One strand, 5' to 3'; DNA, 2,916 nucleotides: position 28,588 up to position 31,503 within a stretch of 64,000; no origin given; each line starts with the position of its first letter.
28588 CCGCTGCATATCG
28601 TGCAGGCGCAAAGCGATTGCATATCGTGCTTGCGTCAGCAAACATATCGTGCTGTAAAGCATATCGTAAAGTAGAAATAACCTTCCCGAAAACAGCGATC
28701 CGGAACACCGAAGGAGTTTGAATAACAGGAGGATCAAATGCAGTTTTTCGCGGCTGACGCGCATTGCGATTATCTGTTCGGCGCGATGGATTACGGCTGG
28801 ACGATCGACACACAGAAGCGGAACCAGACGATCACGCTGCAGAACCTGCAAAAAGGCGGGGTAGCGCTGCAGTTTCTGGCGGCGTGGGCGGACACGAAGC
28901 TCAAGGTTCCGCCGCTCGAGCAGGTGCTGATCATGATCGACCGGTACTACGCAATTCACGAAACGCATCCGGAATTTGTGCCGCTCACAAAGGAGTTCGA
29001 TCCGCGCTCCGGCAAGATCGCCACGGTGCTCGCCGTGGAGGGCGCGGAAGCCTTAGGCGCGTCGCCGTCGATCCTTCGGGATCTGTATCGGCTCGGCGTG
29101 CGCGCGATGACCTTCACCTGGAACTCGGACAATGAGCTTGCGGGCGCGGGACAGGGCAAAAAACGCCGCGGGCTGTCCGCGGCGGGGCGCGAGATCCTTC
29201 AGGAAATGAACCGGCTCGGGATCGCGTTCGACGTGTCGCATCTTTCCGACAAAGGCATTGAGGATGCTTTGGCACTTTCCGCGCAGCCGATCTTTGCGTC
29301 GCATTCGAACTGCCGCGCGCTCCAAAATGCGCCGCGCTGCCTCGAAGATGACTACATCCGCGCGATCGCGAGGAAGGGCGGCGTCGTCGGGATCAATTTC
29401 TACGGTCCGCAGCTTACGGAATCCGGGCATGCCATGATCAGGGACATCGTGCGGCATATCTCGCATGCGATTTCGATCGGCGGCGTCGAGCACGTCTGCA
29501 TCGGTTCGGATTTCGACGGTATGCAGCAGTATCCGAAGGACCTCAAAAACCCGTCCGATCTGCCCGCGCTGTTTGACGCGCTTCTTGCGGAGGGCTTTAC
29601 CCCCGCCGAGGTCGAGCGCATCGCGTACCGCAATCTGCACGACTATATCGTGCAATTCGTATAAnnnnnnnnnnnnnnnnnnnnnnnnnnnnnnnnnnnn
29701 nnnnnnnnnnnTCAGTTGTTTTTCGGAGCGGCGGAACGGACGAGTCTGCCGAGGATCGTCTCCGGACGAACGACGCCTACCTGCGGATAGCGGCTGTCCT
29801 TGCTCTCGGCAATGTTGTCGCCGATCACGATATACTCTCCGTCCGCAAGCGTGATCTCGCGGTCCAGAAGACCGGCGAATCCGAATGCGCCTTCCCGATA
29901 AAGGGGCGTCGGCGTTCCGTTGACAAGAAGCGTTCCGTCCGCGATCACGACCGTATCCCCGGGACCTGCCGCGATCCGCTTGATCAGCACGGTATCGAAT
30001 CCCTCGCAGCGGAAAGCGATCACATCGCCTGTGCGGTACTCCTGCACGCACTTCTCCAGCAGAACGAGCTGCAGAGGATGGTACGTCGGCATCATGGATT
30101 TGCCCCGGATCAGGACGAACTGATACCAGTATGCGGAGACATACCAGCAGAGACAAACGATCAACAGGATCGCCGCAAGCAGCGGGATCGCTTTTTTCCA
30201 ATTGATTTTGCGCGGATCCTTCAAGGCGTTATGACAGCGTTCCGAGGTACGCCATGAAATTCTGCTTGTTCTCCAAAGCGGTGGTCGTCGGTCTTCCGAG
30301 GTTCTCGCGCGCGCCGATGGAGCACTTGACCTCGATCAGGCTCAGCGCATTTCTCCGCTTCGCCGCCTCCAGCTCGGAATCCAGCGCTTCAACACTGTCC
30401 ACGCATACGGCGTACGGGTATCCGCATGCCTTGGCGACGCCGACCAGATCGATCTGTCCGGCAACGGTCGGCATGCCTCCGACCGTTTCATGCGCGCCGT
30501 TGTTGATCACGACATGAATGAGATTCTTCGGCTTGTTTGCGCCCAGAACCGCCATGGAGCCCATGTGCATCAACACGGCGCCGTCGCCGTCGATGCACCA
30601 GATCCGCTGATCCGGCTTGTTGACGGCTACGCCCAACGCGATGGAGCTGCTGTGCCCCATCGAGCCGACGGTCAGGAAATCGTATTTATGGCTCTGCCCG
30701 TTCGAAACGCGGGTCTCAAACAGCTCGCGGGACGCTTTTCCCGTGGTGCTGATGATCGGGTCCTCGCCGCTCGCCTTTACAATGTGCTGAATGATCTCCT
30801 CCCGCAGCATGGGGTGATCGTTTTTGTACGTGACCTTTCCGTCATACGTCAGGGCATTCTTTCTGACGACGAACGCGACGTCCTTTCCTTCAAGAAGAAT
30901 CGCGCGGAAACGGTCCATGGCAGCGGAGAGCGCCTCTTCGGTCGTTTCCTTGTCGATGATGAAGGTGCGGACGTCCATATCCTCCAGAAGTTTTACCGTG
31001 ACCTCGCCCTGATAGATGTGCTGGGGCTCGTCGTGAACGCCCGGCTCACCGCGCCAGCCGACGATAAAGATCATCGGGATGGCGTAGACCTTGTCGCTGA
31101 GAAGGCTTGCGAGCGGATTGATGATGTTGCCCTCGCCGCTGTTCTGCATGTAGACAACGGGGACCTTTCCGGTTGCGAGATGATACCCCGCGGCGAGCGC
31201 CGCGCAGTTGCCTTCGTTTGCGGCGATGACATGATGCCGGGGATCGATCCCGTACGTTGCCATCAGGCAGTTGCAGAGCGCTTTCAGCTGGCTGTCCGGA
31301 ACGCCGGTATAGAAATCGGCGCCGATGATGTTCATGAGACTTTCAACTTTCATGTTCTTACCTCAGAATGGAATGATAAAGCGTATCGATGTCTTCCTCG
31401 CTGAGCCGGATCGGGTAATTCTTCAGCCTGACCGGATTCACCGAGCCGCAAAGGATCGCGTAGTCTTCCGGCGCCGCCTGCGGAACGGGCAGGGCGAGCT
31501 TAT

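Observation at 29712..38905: Phosphonate biosynthesis and surface-installation operon with an atypical gene set (no aminotransferase, no LicD, no glycosyltransferase)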

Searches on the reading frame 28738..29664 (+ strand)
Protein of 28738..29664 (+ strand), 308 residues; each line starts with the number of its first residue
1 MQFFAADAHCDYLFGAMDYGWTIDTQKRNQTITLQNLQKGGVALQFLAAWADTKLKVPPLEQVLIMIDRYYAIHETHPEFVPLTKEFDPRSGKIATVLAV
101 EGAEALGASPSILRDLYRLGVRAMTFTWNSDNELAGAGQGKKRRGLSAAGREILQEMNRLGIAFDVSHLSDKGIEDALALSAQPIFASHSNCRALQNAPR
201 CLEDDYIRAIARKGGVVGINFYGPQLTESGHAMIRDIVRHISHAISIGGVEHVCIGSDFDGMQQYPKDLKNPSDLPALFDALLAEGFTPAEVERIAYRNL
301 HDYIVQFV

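Call 35: search_protein_families(library=pfam, proteins=[window:28738-29664:+], max_evalue=0.001)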
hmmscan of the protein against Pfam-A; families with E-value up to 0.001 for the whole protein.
window:28738-29664:+ (308 aa): 1 family
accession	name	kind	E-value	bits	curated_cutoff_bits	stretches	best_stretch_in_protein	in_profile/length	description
PF01244.27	Peptidase_M19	-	3.7e-86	289.6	26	1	3-302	6-315/319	Membrane dipeptidase (Peptidase family M19)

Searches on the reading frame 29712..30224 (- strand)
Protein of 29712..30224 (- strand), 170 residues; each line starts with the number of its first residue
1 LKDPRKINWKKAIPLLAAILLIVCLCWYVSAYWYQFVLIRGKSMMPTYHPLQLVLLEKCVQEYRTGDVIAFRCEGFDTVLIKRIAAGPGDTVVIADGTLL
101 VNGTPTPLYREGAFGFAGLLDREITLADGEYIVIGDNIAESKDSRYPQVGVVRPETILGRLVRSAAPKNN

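Call 4: search_protein_families(library=pfam, proteins=[window:29712-30224:-], max_evalue=0.01)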
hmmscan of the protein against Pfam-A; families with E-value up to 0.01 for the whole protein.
window:29712-30224:- (170 aa): 2 families
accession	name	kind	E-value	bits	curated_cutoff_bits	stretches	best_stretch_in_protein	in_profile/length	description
PF10502.14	Peptidase_S26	-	3.5e-27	95.9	22.9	1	15-162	4-164/168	Signal peptidase, peptidase S26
PF00717.28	Peptidase_S24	-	2.3e-05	24.5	23.3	1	36-92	37-89/116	Peptidase S24-like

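Call 5: search_protein_families(library=ncbifam, proteins=[window:29712-30224:-], max_evalue=0.01)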
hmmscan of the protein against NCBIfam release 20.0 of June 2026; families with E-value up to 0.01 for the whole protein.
window:29712-30224:- (170 aa): 6 families
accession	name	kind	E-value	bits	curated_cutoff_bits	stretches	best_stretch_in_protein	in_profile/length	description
TIGR02227.1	sigpep_I_bact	equivalog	8e-26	90.8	47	1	17-167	3-160/162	signal peptidase I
TIGR02771.1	TraF_Ti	equivalog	9.7e-09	35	100.25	1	71-161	75-165/171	conjugative transfer signal peptidase TraF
TIGR02228.1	sigpep_I_arch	equivalog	7.7e-08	32.4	51.85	1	10-85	3-83/158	signal peptidase I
TIGR02754.1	sod_Ni_protease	equivalog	2.8e-05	24.5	63.25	0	39-86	3-54/90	nickel-type superoxide dismutase maturation protease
NF010459.0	PRK13884.1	subfamily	6.9e-05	22.4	156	1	71-157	79-168/178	conjugal transfer peptidase TraF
NF008114.0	PRK10861.1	equivalog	0.00011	21.6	277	0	126-160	264-296/324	signal peptidase I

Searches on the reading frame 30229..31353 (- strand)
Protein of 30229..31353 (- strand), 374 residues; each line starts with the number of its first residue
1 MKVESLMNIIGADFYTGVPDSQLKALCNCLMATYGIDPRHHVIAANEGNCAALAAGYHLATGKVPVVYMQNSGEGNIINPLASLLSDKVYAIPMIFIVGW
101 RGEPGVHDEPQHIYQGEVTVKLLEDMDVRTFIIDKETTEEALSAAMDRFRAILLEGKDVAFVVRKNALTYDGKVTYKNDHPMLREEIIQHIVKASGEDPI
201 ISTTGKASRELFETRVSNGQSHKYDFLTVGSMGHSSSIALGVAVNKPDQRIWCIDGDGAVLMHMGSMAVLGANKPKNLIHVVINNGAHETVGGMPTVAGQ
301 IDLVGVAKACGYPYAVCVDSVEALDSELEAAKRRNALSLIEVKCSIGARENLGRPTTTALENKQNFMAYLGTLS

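Call 4: search_protein_families(library=pfam, proteins=[window:30229-31353:-], max_evalue=0.01)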
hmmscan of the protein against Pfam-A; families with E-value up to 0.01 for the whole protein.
window:30229-31353:- (374 aa): 2 families
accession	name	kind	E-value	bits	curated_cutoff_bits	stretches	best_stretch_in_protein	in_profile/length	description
PF02775.26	TPP_enzyme_C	-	4.7e-18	65.9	21.9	1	220-342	18-151/151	Thiamine pyrophosphate enzyme, C-terminal TPP binding domain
PF02776.23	TPP_enzyme_N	-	7.8e-14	51.9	26.8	1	10-118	14-114/119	Thiamine pyrophosphate enzyme, N-terminal TPP binding domain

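Call 5: search_protein_families(library=ncbifam, proteins=[window:30229-31353:-], max_evalue=0.01)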
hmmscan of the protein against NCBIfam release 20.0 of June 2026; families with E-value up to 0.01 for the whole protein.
window:30229-31353:- (374 aa): 48 families (the best 25 are shown)
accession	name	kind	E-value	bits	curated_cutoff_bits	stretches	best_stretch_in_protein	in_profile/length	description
TIGR03297.1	Ppyr-DeCO2ase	equivalog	2e-139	464.6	312.5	1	11-370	1-360/360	phosphonopyruvate decarboxylase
TIGR03846.1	sulfopy_beta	equivalog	5.3e-32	111.2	221.5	1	184-347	1-159/182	sulfopyruvate decarboxylase subunit beta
NF004813.0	PRK06163.1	equivalog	1.6e-25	90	240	1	177-370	8-196/202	hypothetical protein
TIGR03845.1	sulfopyru_alph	equivalog_domain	1.8e-19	70.2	147.95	1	3-146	4-141/160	sulfopyruvate decarboxylase subunit alpha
NF005860.0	PRK07789.1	equivalog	1.1e-13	50.4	881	2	169-288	388-507/615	acetolactate synthase large subunit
NF005485.1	PRK07092.1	equivalog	1.1e-12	47.6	493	1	173-345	339-519/523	benzoylformate decarboxylase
NF006016.1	PRK08155.1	equivalog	5e-11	41.7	870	2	222-288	398-466/554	acetolactate synthase large subunit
NF005760.0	PRK07586.1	equivalog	8.6e-11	41.5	363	1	175-341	330-511/514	acetolactate synthase large subunit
TIGR00118.1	acolac_lg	equivalog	2.5e-10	39.5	538.35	1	179-288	358-467/557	biosynthetic-type acetolactate synthase large subunit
NF004710.0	PRK06048.1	equivalog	4e-10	38.8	976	1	195-287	378-470/561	acetolactate synthase large subunit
NF005651.0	PRK07418.1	subfamily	1.4e-09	36.7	942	1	225-287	430-491/617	acetolactate synthase large subunit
NF004772.0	PRK06112.1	subfamily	4e-09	35.3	673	1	175-348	380-563/578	acetolactate synthase catalytic subunit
NF006052.0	PRK08199.1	subfamily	4.1e-09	35.3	539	1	180-291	365-475/559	thiamine pyrophosphate protein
NF006524.0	PRK08978.1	equivalog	5.9e-09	34.7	738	1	185-274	355-445/548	acetolactate synthase 2 catalytic subunit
NF006319.0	PRK08527.1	equivalog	7e-09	34.6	905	1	175-286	358-470/565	acetolactate synthase large subunit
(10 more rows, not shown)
